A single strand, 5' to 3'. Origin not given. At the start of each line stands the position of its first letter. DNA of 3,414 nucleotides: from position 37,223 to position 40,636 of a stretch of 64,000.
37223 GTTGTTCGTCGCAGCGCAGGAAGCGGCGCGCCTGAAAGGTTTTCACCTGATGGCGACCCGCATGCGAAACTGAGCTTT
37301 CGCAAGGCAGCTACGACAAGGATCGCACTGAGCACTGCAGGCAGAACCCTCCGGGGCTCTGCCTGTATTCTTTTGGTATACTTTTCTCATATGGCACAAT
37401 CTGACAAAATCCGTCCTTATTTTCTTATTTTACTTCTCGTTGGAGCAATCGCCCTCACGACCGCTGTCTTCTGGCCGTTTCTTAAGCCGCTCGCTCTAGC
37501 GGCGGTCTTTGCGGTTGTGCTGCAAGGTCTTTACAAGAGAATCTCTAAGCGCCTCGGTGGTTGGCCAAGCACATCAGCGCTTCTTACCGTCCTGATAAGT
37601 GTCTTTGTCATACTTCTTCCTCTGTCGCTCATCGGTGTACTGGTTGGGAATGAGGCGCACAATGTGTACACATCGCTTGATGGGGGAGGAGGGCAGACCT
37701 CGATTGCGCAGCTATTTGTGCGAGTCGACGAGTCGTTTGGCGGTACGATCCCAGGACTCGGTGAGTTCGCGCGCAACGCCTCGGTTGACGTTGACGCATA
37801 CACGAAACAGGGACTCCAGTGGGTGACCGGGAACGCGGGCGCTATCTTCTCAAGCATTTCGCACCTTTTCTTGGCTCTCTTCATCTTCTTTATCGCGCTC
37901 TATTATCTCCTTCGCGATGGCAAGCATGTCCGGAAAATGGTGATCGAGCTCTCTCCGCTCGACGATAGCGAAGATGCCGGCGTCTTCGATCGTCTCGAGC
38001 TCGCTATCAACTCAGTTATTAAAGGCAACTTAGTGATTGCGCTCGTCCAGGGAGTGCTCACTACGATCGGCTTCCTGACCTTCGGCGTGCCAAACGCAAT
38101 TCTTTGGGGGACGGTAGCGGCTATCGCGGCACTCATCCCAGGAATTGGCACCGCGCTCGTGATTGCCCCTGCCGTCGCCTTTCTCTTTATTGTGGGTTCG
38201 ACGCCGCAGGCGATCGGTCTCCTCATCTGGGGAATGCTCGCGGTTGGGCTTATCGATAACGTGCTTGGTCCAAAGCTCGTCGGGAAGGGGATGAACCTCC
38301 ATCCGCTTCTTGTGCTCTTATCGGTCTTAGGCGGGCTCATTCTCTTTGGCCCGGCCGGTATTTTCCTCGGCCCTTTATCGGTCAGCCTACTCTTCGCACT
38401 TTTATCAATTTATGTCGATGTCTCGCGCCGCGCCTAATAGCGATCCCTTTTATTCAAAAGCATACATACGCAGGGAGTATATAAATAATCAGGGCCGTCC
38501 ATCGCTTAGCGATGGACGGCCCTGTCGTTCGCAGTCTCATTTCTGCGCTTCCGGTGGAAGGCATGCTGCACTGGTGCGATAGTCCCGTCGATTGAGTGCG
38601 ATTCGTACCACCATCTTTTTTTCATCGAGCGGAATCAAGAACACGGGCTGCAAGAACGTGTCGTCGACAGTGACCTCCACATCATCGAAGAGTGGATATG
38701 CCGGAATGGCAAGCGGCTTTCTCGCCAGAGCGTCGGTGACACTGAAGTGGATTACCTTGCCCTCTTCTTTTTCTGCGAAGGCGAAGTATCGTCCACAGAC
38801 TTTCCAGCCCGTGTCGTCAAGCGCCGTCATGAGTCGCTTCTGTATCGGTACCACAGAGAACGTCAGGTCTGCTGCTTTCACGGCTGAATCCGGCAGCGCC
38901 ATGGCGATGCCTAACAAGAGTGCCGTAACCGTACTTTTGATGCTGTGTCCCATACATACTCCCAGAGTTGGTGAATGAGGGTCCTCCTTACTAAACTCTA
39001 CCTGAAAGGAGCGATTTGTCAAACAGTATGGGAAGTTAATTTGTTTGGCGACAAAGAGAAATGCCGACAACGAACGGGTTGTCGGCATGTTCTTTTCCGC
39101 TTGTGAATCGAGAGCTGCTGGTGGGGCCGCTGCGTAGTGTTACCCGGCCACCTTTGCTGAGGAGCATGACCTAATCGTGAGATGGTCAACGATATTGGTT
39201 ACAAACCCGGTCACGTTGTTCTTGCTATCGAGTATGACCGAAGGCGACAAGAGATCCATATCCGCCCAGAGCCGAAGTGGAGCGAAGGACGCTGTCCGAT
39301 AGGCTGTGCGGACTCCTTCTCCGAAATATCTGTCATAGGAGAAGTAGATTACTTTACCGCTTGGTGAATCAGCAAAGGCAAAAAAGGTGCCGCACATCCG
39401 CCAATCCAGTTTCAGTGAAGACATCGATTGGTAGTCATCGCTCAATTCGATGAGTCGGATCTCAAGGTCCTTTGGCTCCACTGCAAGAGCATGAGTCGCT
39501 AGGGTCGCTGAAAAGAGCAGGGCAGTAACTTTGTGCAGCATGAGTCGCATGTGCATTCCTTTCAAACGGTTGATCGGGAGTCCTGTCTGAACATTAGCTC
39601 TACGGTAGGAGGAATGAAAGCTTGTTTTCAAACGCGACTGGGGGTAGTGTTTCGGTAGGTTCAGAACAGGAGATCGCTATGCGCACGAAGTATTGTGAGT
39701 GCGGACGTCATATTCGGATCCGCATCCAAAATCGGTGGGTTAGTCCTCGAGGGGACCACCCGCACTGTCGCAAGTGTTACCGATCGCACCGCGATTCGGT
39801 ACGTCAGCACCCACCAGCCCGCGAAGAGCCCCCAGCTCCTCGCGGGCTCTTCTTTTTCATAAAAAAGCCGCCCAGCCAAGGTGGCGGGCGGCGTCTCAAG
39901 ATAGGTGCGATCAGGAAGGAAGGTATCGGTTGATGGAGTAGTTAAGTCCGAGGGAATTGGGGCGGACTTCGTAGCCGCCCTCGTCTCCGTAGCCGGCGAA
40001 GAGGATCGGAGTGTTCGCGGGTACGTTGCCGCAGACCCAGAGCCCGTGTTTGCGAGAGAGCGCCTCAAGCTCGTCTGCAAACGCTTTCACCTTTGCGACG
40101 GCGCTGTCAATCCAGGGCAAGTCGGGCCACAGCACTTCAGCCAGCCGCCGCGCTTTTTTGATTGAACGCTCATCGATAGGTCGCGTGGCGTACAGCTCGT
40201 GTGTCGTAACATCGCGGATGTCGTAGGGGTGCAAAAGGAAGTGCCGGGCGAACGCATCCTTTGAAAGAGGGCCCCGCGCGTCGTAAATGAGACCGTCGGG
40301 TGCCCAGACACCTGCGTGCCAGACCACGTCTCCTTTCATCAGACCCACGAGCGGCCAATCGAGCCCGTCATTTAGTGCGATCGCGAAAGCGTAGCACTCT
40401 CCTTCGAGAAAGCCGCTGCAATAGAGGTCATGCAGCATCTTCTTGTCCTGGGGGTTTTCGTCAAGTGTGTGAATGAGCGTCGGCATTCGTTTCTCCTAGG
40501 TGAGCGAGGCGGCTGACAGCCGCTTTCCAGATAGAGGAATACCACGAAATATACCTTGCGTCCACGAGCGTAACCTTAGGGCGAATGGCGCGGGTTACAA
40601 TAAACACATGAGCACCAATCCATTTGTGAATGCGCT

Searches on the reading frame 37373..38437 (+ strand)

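Call 16: search_protein_families(library=pfam, proteins=[window:37373-38437:+], max_evalue=0.001)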
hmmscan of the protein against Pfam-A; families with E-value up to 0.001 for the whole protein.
window:37373-38437:+ (354 aa): 1 family
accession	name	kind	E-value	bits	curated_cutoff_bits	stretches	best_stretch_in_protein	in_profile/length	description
PF01594.21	AI-2E_transport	-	1e-50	173.2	34.3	1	21-347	2-326/327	AI-2E family transporter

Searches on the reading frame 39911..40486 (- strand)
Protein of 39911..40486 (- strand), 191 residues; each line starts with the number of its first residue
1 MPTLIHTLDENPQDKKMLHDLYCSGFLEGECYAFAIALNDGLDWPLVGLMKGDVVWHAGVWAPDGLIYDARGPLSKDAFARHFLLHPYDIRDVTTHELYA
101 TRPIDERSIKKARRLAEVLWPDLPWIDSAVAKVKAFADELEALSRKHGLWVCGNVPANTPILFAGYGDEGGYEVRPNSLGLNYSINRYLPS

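Call 7: search_protein_families(library=pfam, proteins=[window:39911-40486:-], max_evalue=0.01)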
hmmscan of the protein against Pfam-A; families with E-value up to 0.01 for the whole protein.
window:39911-40486:- (191 aa): 0 families

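Call 18: find_encoding_contigs(protein=window:39911-40486:-, flank=10000, max_places=10)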
Protein window:39911-40486:- (191 aa): no gene with exactly this product is on record in the collection.

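Call 33: search_protein_families(library=padloc, proteins=[window:39911-40486:-], max_evalue=0.01)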
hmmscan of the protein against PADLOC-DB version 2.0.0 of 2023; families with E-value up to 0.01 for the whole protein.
window:39911-40486:- (191 aa): 0 families

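Call 77: search_protein_families(library=ncbifam, proteins=[window:39911-40486:-], max_evalue=0.1)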
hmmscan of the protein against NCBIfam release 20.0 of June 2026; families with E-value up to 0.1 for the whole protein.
window:39911-40486:- (191 aa): 0 families

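Call 78: search_protein_families(library=phrogs, proteins=[window:39911-40486:-], max_evalue=0.01)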
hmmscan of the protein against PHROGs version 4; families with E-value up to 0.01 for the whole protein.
window:39911-40486:- (191 aa): 0 families
